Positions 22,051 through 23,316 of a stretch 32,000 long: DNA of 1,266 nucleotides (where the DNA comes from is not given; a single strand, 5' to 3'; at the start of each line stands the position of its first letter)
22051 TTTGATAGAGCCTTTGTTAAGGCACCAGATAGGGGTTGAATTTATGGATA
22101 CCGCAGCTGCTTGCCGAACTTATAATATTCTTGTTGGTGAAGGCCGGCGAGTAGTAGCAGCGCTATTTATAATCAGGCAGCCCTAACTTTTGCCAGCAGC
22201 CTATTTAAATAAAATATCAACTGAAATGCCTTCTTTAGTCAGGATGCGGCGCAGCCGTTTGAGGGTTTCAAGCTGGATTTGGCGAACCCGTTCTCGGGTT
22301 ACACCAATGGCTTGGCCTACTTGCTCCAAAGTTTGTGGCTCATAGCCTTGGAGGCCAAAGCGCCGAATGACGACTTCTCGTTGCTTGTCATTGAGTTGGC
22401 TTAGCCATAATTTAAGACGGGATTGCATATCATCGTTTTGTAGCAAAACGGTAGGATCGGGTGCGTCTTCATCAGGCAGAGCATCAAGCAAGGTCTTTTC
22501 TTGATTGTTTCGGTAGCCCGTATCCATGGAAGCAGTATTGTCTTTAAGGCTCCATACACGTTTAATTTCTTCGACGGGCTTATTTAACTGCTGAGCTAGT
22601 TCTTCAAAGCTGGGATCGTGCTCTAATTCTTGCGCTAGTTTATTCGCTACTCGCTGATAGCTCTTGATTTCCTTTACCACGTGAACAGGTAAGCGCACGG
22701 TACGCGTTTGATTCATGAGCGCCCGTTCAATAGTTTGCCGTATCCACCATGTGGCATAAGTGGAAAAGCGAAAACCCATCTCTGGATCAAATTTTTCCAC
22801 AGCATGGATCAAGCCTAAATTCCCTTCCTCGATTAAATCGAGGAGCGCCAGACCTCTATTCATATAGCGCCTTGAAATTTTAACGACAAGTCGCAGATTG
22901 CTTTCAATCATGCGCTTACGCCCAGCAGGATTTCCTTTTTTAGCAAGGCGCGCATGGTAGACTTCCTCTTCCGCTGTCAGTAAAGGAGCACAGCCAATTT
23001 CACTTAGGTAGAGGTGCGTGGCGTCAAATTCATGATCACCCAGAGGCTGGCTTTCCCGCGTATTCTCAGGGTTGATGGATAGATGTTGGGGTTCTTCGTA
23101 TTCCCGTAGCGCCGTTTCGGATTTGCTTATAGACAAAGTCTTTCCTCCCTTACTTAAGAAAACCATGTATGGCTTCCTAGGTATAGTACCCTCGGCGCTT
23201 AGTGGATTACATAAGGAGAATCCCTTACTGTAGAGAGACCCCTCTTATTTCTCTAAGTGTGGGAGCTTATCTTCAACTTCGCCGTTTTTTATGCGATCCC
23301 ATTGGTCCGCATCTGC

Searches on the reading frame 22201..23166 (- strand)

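Call 44: search_protein_families(library=ncbifam, proteins=[window:22201-23166:-], max_evalue=0.001)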
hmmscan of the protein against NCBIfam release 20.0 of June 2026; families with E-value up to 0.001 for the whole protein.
window:22201-23166:- (321 aa): 54 families (the best 25 are shown)
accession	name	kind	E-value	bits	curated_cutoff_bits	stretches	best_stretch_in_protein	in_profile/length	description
NF004207.0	PRK05657.1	equivalog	1.4e-135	451.9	394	1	27-320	35-328/329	RNA polymerase sigma factor RpoS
TIGR02394.1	rpoS_proteo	equivalog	1.4e-124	415.3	378.7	1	44-320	9-285/285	RNA polymerase sigma factor RpoS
TIGR02997.1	Sig70-cyanoRpoD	subfamily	5.4e-81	272.1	384.5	1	82-306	75-298/298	RNA polymerase sigma factor, RpoD/SigA family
NF006666.0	PRK09210.1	equivalog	7.3e-78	262.4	572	1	45-307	96-358/370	RNA polymerase sigma factor RpoD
NF041931.2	MzaA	equivalog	3e-77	261.1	800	1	81-307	475-703/726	MZA anti-phage system associated sigma-70 family RNA polymerase sigma factor MzaA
NF004208.0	PRK05658.1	equivalog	7.2e-77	259.8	555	1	82-307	393-618/631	RNA polymerase sigma factor RpoD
TIGR02393.1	RpoD_Cterm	equivalog_domain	2.4e-76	256.4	354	1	83-308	2-227/238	RNA polymerase sigma factor RpoD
NF005920.0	PRK07921.1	subfamily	2.8e-68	230.4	464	1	74-307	84-316/328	RNA polymerase sigma factor SigB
NF004561.0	PRK05901.1-3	equivalog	5.8e-67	227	582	1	76-306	295-524/537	RNA polymerase sigma factor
NF005785.0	PRK07598.1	equivalog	5.1e-66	223.2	554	1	75-307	170-400/415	RNA polymerase sigma factor SigC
NF005643.0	PRK07406.1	equivalog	5.6e-66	223.2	500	1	83-307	162-385/397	RNA polymerase sigma factor RpoD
NF004562.0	PRK05901.1-4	equivalog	2.1e-65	221.3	779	1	82-308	317-543/571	RNA polymerase sigma factor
NF004615.0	PRK05949.1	subfamily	3.5e-63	213.5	530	1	75-308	86-317/327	RNA polymerase sigma factor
NF004560.0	PRK05901.1-1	equivalog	2.2e-62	211.9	711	1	76-307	274-504/516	RNA polymerase sigma factor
NF005642.0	PRK07405.1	subfamily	2.7e-62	210.8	524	1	76-307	78-307/318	RNA polymerase sigma factor SigD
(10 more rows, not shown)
